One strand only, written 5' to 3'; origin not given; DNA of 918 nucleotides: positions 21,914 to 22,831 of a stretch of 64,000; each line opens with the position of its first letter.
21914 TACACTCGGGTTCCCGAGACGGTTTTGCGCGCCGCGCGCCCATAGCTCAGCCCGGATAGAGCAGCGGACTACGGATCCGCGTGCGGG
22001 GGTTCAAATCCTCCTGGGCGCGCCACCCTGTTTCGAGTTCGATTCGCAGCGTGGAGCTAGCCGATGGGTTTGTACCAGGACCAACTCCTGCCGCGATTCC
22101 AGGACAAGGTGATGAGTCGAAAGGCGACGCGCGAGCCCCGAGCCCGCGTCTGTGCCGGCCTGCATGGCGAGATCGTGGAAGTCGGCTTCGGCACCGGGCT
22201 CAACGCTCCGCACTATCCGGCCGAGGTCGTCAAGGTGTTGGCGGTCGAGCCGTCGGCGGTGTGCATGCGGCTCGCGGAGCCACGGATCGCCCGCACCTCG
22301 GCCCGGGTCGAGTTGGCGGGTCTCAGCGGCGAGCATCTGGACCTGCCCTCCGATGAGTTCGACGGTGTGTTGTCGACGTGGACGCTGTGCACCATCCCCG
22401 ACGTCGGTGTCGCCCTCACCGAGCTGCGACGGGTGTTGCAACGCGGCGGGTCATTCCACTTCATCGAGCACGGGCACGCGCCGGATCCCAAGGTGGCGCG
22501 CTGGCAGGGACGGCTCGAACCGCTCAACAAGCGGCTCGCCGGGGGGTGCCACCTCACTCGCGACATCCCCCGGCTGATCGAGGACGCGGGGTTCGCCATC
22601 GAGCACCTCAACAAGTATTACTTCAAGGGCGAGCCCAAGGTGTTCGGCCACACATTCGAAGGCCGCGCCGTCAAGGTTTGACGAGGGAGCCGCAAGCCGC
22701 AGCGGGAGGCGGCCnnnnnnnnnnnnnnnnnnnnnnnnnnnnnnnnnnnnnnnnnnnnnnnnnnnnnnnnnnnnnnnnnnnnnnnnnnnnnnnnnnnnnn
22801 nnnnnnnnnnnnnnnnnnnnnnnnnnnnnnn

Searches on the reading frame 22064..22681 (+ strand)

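Call 3: search_protein_families(library=pfam, proteins=[window:22064-22681:+], max_evalue=0.01)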
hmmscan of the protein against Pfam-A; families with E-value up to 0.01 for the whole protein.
window:22064-22681:+ (205 aa): 6 families
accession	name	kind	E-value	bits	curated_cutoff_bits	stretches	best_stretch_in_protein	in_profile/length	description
PF08241.18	Methyltransf_11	-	6.8e-15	55.9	21.2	1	38-132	1-94/95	Methyltransferase domain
PF13649.12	Methyltransf_25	-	6.3e-12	46.5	27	1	37-129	1-97/97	Methyltransferase domain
PF13489.12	Methyltransf_23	-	1.4e-09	38.3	27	1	32-181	21-163/164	Methyltransferase domain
PF01209.24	Ubie_methyltran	-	1.5e-06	28.2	20.1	1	54-139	71-157/233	ubiE/COQ5 methyltransferase family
PF08242.18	Methyltransf_12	-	1.4e-05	26.2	30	1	38-130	1-97/98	Methyltransferase domain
PF13847.12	Methyltransf_31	-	0.0087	16.2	27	1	90-137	64-113/145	Methyltransferase domain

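Call 4: search_protein_families(library=ncbifam, proteins=[window:22064-22681:+], max_evalue=0.01)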
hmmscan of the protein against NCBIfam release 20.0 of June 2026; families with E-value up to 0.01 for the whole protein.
window:22064-22681:+ (205 aa): 14 families
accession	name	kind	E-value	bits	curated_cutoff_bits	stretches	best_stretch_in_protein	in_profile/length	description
NF045882.1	PLipidMtase_Leg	equivalog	2.4e-11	43.8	390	1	31-149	40-159/207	phospholipid N-methyltransferase PmtA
NF045667.1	MTase_DVU1556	equivalog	8.8e-09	35.1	155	1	35-182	24-165/213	DVU_1556 family methyltransferase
TIGR01934.1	MenG_MenH_UbiE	subfamily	6.9e-08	32.1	158.35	1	34-136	40-144/223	ubiquinone/menaquinone biosynthesis methyltransferase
NF043040.1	corrin_prot_MT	hypoth_equivalog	1.9e-07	30.7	180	1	23-151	28-164/216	corrinoid protein-associated methyltransferase CpaM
NF041537.1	ArsM_AhpD_UU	exception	3.2e-07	29.4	510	1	37-180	80-225/345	arsenite methyltransferase/AhpD domain selenoprotein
NF041536.1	ArsM_DUF2284_UU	exception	6.4e-07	28.1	575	1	37-201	80-247/459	arsenite methyltransferase/DUF2284 domain selenoprotein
NF001244.0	PRK00216.1-5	equivalog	1.4e-06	27.8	216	1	35-136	50-156/236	bifunctional demethylmenaquinone methyltransferase/2-methoxy-6-polyprenyl-1,4-benzoquinol methylase UbiE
NF001241.0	PRK00216.1-2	equivalog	4.8e-06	26.4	327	1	28-138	46-152/231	demethylmenaquinone methyltransferase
NF052510.1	methyltran_MpqE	exception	1.1e-05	25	335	1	54-138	70-156/234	methyl-plastoquinone biosynthesis methyltransferase MpqE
NF047649.1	MTase_UXPK_star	exception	3.6e-05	22.9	460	1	37-201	81-248/283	methyltransferase/UXPK-star double selenoprotein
NF001242.0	PRK00216.1-3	equivalog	0.00064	19.2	351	1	81-137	123-179/258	bifunctional demethylmenaquinone methyltransferase/2-methoxy-6-polyprenyl-1,4-benzoquinol methylase UbiE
NF001243.0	PRK00216.1-4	equivalog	0.0011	18.4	235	1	63-136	80-154/237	demethylmenaquinone methyltransferase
NF007610.0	PRK10258.1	equivalog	0.0071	15.7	342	1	35-134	44-139/251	malonyl-ACP O-methyltransferase BioC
TIGR02072.1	BioC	equivalog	0.0081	16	184.95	0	36-134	37-133/244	malonyl-ACP O-methyltransferase BioC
